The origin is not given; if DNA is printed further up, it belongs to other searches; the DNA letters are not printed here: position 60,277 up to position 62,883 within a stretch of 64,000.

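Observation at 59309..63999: Element cargo: Xis-like HTH, FtsK/TraD/HerA-like ATPase with novel 370-aa N-terminus, Replic_Relax protein, and two overlapping CxxCxGxG mini-proteins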

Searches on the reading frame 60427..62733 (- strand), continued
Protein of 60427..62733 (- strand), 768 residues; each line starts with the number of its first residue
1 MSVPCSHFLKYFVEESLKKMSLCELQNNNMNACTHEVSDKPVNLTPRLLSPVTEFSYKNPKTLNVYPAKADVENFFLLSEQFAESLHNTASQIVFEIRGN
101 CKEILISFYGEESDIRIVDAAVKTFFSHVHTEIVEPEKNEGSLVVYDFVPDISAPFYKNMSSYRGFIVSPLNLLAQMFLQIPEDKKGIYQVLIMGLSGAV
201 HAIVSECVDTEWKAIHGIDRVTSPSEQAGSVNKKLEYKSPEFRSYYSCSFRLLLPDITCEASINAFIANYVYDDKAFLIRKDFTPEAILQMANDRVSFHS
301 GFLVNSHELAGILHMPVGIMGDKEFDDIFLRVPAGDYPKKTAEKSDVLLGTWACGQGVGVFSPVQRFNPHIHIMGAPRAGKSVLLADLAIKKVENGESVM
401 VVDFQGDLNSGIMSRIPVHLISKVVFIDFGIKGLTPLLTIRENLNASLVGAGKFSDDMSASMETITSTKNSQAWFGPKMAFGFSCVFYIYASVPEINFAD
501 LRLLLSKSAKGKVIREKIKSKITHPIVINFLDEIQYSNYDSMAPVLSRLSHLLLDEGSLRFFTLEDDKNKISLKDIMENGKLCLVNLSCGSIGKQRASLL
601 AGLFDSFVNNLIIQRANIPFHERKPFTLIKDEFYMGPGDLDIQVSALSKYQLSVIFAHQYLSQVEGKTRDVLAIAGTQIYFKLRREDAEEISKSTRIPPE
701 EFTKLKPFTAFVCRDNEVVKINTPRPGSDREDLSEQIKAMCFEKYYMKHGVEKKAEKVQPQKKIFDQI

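Call 49: search_protein_families(library=pfam, proteins=[L015:7007-8692:+, L015:8698-9291:+, L015:9316-9891:+, L015:12351-12986:+, L015:13103-13693:+, L015:13678-14760:+, L016:4012-4680:+, L018:12781-13665:+, L018:7952-8842:+, L018:6086-7894:+], max_evalue=0.05)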
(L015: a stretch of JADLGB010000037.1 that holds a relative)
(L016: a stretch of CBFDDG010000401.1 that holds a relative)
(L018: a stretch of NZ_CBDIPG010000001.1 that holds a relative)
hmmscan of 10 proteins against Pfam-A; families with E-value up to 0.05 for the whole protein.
L015:7007-8692:+ (561 aa): 2 families
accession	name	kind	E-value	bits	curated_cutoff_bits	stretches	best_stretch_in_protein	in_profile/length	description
PF05362.19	Lon_C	-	0.00087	19.3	21.1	1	102-164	109-169/205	Lon protease (S16) C-terminal proteolytic domain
PF13541.12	ChlI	-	0.027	14.8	27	0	93-164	49-118/121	Subunit ChlI of Mg-chelatase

L015:8698-9291:+ (197 aa): 0 families

L015:9316-9891:+ (191 aa): 1 family
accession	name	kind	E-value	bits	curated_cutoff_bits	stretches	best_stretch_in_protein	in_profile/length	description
PF11898.13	DUF3418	-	0.0029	16.8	25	1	135-182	459-505/582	Domain of unknown function (DUF3418)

L015:12351-12986:+ (211 aa): 0 families

L015:13103-13693:+ (196 aa): 0 families

L015:13678-14760:+ (360 aa): 1 family
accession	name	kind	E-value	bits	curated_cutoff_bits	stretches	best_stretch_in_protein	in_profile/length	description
PF22548.2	AEP-TOTE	-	1.7e-29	103.5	27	1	48-213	59-229/230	TOTE conflict system, Archaeo-Eukaryotic Primase domain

L016:4012-4680:+ (222 aa): 0 families

L018:12781-13665:+ (294 aa): 0 families

L018:7952-8842:+ (296 aa): 4 families
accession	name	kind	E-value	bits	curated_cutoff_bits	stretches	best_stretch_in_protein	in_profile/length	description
PF10277.15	Frag1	-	0.0019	18.2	30.3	1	129-264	54-176/220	Frag1/DRAM/Sfk1 family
PF00407.25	Bet_v_1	-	0.0047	17.3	22.4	1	26-85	9-69/151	Pathogenesis-related protein Bet v 1 family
PF07690.21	MFS_1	-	0.0052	16.2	33.4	1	127-267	150-291/347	Major Facilitator Superfamily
PF13347.12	MFS_2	-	0.048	12.7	27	1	132-262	171-307/427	MFS/sugar transport protein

L018:6086-7894:+ (602 aa): 8 families
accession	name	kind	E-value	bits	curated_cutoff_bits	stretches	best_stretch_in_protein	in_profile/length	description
PF00580.27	UvrD-helicase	-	8.4e-26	91.7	23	1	61-339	12-270/271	UvrD/REP helicase N-terminal domain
PF13361.12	UvrD_C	-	1.9e-17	64.1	25.6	1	442-570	211-345/350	UvrD-like helicase C-terminal domain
PF13245.12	AAA_19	-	8.2e-12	45.9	25.1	1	66-324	15-133/134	AAA domain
PF01443.25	Viral_helicase1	-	3.4e-11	43.8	21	1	277-394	55-172/228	Viral superfamily 1 RNA helicase core domain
PF13604.12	AAA_30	-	9.4e-08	32.5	27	1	278-369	86-174/191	AAA domain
PF13538.12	UvrD_C_2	-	2.6e-06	27.6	27.4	1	515-534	3-22/52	UvrD-like helicase C-terminal domain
PF04851.21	ResIII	-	0.00019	21.8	22.5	1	55-174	16-133/164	Type III restriction enzyme, res subunit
PF02562.22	PhoH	-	0.044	13.7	27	0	283-320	121-158/205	PhoH-like protein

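Call 64: find_related_loci(query=L001:2-382:-, collection=metagenome_contigs, flank=10000)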
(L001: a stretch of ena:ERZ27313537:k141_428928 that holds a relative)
Query L001:2-382:- (127 aa) in metagenome_contigs; peptide patterns used: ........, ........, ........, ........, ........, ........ (x = any residue, [..] = any of these).
85 stretches matched a pattern; 4 encode a relative of the query (tblastn E <= 1e-3); 4 distinct loci.
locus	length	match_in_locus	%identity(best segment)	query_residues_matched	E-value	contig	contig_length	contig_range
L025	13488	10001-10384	73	2-127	1e-58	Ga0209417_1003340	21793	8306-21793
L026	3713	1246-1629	73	2-127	1e-58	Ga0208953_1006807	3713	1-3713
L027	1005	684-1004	72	1-105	4e-50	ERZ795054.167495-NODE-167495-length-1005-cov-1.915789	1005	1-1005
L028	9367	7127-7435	40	3-103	3e-19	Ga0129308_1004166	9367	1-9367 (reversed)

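Call 66: find_homologous_proteins(query=L001:1511-1906:+, max_evalue=0.001)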
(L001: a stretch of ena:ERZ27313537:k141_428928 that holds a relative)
Query L001:1511-1906:+ (131 aa): 1 proteins with E <= 0.001 among 14 candidates.
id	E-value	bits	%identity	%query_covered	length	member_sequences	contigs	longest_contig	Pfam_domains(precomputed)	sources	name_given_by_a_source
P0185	7.2e-76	270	100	100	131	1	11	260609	-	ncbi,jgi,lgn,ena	jgi:hypothetical protein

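Call 67: find_encoding_contigs(protein=P0185, flank=10000, max_places=4)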
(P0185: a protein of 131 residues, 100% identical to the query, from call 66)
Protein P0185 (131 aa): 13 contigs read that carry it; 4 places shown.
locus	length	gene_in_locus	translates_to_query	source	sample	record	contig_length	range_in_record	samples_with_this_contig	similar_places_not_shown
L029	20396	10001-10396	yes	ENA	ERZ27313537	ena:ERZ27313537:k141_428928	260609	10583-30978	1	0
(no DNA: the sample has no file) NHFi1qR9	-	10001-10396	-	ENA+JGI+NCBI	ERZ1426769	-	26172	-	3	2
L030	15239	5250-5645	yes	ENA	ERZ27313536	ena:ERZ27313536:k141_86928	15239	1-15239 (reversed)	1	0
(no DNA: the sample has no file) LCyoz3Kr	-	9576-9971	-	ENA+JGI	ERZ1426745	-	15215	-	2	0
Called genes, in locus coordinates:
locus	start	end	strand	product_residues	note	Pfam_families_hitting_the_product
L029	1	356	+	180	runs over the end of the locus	-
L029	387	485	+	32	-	-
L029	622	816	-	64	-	-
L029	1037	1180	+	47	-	-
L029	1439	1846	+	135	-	PF04002:RadC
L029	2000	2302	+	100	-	-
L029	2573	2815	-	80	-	-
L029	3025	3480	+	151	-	-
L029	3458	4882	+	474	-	PF01935:DUF87 (weak), PF20720:nSTAND3 (weak), PF01656:CbiA (faint)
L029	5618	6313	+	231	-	PF00589:Phage_integrase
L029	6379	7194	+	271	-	PF01308:Chlam_OMP (faint), PF13505:OMP_b-brl (weak)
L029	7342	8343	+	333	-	-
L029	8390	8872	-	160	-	PF07275:ArdA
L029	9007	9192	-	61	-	-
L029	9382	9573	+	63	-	-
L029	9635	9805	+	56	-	-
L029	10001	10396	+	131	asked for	-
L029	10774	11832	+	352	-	PF00589:Phage_integrase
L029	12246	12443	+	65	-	PF13396:PLDc_N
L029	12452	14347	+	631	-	PF01435:Peptidase_M48 (faint)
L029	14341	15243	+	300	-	-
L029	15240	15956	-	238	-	-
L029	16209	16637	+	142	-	-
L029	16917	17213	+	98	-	-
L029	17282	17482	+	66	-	-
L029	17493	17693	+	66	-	-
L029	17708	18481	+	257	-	PF13814:Replic_Relax (weak)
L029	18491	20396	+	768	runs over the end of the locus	-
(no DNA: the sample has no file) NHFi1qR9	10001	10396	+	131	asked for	-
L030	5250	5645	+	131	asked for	-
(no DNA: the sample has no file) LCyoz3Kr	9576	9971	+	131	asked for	-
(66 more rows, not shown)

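Call 72: search_protein_families(library=pfam, proteins=[L029:3458-4882:+, L029:2977-3480:+, L029:4864-5298:+, L029:7342-8343:+, L029:93-356:+, L029:622-894:-], max_evalue=0.05)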
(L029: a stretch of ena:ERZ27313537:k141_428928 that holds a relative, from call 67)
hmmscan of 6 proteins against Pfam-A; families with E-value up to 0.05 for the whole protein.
L029:3458-4882:+ (474 aa): 16 families
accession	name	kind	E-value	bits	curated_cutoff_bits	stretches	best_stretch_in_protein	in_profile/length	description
PF01935.23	DUF87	-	7.3e-07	29.9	23.2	1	94-151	9-68/220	Helicase HerA, central domain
PF20720.3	nSTAND3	-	1e-05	25.7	27.2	1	102-152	12-62/155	Novel STAND NTPase 3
PF01656.29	CbiA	-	1.1e-05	25.8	25.4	1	110-259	2-54/125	CobQ/CobB/MinD/ParA nucleotide binding domain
PF10412.15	TrwB_AAD_bind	-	0.00012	21.5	20.5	1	105-143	13-51/387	Type IV secretion-system coupling protein DNA-binding domain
PF01583.26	APS_kinase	-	0.0005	20.6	21.1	1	110-145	5-40/152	Adenylylsulphate kinase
PF00004.35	AAA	-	0.00082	20.3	21.2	0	110-137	1-25/131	ATPase family associated with various cellular activities (AAA)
PF01695.23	IstB_IS21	-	0.0023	17.9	24.1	1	80-137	64-122/238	IstB-like ATP binding protein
PF13401.12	AAA_22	-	0.0033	18.2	27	1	107-132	5-30/130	AAA domain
PF13191.12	AAA_16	-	0.0055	17.7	32.6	1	108-141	25-58/167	AAA ATPase domain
PF13173.12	AAA_14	-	0.0097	16.4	27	1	109-151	4-45/129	AAA domain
PF13671.12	AAA_33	-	0.011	16.5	27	1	111-132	3-24/143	AAA domain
PF05729.18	NACHT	-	0.014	15.7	26.7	1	110-139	3-32/167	NACHT domain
PF13614.12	AAA_31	-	0.018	15.4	27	1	117-145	12-40/177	AAA domain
PF03266.21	NTPase_1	-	0.028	14.7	23.9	0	109-137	1-29/168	NTPase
PF13238.12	AAA_18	-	0.035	15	29.4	0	111-139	2-29/128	AAA domain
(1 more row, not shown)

L029:2977-3480:+ (167 aa): 0 families

L029:4864-5298:+ (144 aa): 0 families

L029:7342-8343:+ (333 aa): 1 family
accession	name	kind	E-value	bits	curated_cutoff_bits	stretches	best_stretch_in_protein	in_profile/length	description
PF08558.16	TRF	-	0.0036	17.4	25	1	49-114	140-198/239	Telomere repeat binding factor (TRF)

L029:93-356:+ (87 aa): 0 families

L029:622-894:- (90 aa): 2 families
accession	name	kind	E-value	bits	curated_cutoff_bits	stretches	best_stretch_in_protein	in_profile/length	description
PF25630.1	Phycodna_minor_capsid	-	0.033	15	27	1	28-81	24-74/96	Phycodnaviridae minor capsid protein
PF16609.10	SH3-RhoG_link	-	0.049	13.7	26.6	0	6-42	60-96/261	SH3-RhoGEF linking unstructured region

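Call 74: find_homologous_proteins(query=L029:1439-1846:+, max_evalue=1e-40)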
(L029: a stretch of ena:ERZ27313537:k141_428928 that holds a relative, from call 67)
Query L029:1439-1846:+ (135 aa): 10 proteins with E <= 1e-40 among 39 candidates.
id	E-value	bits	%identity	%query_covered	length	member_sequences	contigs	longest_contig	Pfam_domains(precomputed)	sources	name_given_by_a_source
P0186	5.6e-84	297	100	100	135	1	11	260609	PF04002.21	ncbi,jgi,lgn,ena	jgi:DNA repair protein RadC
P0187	1.0e-56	209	73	96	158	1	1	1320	PF04002.21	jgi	-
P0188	1.7e-46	176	58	96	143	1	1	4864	PF04002.21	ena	-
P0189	4.8e-46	174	63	96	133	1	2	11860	PF04002.21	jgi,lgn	-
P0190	3.4e-44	168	59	96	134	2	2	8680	PF04002.21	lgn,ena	-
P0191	4.6e-44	168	59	93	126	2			PF04002.21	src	-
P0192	5.5e-43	164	57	96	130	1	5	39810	PF04002.21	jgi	-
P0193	1.2e-42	163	55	96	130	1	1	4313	PF04002.21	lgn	-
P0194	6.9e-42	161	55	95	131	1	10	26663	PF04002.21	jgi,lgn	-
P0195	7.2e-41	157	58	96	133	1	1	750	PF04002.21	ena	-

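Call 75: find_encoding_contigs(protein=P0186, flank=10000, max_places=3)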
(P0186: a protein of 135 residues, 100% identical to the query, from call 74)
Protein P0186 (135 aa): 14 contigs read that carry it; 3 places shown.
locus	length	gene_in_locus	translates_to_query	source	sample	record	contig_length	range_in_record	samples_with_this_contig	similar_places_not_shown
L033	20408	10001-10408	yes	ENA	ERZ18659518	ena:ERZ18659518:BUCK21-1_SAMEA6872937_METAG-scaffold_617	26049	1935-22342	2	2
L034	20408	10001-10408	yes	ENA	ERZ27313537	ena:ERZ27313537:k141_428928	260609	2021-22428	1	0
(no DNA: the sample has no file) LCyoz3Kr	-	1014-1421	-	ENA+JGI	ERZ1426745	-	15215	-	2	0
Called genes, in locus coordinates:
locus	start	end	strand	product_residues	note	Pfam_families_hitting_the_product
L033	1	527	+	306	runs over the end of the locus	PF03372:Exo_endo_phos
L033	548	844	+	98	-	-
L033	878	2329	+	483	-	PF25856:MPN635_N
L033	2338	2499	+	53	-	-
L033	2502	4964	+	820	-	PF02463:SMC_N, PF13175:AAA_15, PF13304:AAA_21 (faint), PF13476:AAA_23 (weak), PF13555:AAA_29 (weak)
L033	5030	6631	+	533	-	PF02384:N6_Mtase, PF07669:Eco57I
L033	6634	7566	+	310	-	PF17728:BsuBI_PstI_RE_N, PF06616:BsuBI_PstI_RE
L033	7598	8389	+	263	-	PF14355:Abi_C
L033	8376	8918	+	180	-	-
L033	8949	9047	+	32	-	-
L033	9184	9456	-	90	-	-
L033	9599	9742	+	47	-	-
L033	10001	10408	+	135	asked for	PF04002:RadC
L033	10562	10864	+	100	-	-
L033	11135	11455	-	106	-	-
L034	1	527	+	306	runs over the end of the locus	PF03372:Exo_endo_phos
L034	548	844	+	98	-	-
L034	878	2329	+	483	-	PF25856:MPN635_N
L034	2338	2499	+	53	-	-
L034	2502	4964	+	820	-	PF02463:SMC_N, PF13175:AAA_15, PF13304:AAA_21 (faint), PF13476:AAA_23 (weak), PF13555:AAA_29 (weak)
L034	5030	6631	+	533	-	PF02384:N6_Mtase, PF07669:Eco57I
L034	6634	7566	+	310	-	PF17728:BsuBI_PstI_RE_N, PF06616:BsuBI_PstI_RE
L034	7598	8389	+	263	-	PF14355:Abi_C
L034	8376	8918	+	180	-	-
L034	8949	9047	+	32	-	-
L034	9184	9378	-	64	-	-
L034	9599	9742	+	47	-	-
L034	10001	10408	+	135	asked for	PF04002:RadC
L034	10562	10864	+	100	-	-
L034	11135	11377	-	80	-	-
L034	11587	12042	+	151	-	-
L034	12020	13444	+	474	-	PF01935:DUF87 (weak), PF20720:nSTAND3 (weak), PF01656:CbiA (faint)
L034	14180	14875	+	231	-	PF00589:Phage_integrase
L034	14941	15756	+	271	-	PF01308:Chlam_OMP (faint), PF13505:OMP_b-brl (weak)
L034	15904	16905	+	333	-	-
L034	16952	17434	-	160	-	PF07275:ArdA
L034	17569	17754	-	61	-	-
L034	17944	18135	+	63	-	-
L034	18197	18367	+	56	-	-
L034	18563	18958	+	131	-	-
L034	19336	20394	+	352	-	PF00589:Phage_integrase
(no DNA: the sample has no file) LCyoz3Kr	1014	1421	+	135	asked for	PF04002:RadC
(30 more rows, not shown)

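Call 85: find_related_loci(query=A1, collection=viral_contigs, flank=10000)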
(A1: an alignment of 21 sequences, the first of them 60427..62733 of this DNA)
Query A1 (768 aa) in viral_contigs; peptide patterns used: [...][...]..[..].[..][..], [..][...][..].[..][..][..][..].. (x = any residue, [..] = any of these).
124 stretches matched a pattern, but none encodes a relative of the query by tblastn (E <= 1e-3).
